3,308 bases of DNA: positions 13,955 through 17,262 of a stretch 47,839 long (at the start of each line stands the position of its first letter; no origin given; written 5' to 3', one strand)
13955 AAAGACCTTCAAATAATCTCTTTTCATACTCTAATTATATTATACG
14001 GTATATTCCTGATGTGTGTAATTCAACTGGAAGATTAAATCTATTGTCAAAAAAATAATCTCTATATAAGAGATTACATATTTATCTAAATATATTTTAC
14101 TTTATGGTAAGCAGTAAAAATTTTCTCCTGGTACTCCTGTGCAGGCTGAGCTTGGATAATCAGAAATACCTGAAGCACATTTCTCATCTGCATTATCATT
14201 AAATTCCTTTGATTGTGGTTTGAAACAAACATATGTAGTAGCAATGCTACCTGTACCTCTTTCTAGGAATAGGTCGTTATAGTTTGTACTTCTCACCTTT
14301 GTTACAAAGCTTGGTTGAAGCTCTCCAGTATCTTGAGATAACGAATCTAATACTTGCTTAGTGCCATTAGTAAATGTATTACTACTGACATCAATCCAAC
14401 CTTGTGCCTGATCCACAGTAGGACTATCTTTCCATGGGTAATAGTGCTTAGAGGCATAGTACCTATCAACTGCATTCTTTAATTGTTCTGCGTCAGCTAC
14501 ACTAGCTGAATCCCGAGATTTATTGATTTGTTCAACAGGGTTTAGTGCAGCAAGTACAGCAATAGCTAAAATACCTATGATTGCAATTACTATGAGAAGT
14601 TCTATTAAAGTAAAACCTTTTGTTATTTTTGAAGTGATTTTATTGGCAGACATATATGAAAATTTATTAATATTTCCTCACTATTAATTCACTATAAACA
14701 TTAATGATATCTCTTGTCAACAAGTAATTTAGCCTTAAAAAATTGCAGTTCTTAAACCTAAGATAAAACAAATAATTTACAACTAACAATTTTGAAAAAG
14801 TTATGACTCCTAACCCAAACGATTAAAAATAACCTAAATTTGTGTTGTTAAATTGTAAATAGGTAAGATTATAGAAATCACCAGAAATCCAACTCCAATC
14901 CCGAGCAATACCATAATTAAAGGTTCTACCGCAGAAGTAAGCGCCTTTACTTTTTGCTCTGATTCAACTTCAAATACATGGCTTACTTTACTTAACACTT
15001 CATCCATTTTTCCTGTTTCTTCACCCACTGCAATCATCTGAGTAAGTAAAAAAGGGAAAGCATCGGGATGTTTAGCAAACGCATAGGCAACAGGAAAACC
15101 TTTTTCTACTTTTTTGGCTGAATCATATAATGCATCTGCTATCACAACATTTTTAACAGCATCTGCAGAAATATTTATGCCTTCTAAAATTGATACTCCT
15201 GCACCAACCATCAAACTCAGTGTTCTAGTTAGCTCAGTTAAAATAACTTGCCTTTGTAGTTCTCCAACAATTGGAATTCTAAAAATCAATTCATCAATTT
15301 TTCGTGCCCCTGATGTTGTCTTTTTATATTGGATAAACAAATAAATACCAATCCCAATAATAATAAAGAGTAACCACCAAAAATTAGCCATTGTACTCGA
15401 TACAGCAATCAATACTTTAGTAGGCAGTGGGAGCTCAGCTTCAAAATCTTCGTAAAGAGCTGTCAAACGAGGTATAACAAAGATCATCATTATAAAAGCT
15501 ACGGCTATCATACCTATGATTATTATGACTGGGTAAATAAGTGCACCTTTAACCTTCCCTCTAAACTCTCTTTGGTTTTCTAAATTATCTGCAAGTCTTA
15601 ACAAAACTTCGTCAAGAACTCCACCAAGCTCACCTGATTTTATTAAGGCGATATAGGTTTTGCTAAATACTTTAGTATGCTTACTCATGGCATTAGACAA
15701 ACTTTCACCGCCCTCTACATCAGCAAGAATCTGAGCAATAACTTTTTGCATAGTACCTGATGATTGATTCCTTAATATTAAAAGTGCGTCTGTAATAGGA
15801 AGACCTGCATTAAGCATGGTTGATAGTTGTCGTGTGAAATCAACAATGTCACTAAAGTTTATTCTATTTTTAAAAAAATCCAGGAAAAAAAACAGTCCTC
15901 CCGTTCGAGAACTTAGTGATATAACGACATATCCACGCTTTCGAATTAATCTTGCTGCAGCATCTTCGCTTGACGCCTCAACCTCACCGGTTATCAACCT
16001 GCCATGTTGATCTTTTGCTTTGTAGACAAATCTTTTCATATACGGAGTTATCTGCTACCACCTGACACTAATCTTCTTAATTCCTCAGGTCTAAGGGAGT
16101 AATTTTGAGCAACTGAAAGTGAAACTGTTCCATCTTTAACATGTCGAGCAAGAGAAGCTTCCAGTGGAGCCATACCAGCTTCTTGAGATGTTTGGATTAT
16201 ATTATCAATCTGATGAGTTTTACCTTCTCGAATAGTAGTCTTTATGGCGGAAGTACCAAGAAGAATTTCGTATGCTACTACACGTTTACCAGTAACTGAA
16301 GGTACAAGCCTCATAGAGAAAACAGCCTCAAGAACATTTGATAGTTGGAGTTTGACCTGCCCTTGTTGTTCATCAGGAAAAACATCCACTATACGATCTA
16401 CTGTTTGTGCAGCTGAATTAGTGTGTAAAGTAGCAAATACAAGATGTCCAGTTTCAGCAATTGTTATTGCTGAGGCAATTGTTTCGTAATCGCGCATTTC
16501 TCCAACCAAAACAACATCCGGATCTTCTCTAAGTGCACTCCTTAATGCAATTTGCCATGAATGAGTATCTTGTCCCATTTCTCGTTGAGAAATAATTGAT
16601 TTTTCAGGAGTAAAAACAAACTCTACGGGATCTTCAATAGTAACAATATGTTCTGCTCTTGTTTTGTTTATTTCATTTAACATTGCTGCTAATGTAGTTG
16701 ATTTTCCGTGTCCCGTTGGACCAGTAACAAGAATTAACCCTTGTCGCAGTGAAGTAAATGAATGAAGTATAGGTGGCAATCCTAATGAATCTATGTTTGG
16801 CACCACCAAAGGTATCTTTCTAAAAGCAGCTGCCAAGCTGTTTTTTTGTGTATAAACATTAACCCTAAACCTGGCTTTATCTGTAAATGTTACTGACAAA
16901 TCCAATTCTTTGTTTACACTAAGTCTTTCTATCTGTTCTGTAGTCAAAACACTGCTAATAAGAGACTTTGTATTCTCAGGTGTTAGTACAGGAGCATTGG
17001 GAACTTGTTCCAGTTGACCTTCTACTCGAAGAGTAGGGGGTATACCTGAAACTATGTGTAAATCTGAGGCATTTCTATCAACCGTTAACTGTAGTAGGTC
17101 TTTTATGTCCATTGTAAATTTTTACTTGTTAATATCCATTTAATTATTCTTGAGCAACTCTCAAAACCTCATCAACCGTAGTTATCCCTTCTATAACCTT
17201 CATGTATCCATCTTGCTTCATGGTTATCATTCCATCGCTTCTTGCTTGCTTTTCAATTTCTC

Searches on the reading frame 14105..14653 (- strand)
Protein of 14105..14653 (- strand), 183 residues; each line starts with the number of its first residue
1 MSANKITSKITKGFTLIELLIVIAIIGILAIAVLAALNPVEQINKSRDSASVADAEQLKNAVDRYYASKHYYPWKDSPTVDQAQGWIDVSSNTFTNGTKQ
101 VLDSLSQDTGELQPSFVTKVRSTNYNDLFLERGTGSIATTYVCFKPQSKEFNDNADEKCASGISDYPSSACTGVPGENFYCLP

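Call 17: search_protein_families(library=pfam, proteins=[window:14105-14653:-], max_evalue=0.01)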
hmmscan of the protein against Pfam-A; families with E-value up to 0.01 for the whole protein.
window:14105-14653:- (183 aa): 1 family
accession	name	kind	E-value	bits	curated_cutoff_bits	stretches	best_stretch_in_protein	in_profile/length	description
PF07963.17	N_methyl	-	7.6e-08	32.1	21.2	1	12-34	5-27/27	Prokaryotic N-terminal methylation motif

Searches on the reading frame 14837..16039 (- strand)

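Call 17: search_protein_families(library=pfam, proteins=[window:14837-16039:-], max_evalue=0.01)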
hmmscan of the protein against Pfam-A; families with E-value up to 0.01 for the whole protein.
window:14837-16039:- (401 aa): 1 family
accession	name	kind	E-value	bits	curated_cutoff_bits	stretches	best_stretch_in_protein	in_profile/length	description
PF00482.28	T2SSF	-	5.5e-63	211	25.2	2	68-190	1-125/125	Type II secretion system (T2SS), protein F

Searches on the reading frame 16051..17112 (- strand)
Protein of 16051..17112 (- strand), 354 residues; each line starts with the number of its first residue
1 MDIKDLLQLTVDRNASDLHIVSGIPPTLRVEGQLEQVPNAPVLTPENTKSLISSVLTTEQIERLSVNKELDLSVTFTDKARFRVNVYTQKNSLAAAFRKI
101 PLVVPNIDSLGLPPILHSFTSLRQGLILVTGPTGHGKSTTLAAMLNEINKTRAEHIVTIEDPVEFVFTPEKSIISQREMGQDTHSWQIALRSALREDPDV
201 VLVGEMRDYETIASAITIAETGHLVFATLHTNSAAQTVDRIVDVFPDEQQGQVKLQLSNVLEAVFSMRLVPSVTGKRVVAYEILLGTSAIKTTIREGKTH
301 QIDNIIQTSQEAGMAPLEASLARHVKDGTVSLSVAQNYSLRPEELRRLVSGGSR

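Call 17: search_protein_families(library=pfam, proteins=[window:16051-17112:-], max_evalue=0.01)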
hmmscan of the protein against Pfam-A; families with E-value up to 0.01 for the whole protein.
window:16051-17112:- (354 aa): 9 families
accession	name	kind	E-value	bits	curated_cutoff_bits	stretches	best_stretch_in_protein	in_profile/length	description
PF00437.27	T2SSE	-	2.6e-43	148.5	24.9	1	3-272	12-280/370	Type II/IV secretion system protein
PF13401.12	AAA_22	-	0.0002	22.1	27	1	123-162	4-42/130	AAA domain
PF13191.12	AAA_16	-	0.00036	21.5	32.6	1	123-216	23-124/167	AAA ATPase domain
PF25199.1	nSTAND_NTPase5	-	0.0021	18.3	34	1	123-163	40-80/145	Novel STAND NTPase 5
PF12775.13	AAA_7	-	0.0021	18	25.8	1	102-153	12-62/181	P-loop containing dynein motor region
PF13555.12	AAA_29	-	0.0026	17.9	27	1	122-145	20-43/61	P-loop containing region of AAA domain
PF01935.23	DUF87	-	0.0043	17.6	23.2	1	128-157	27-57/220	Helicase HerA, central domain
PF09818.15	ABC_ATPase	-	0.0043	16.6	23.2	1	122-186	77-135/283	P-loop domain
PF13476.12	AAA_23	-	0.0051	17.9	27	0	123-144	18-39/201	AAA domain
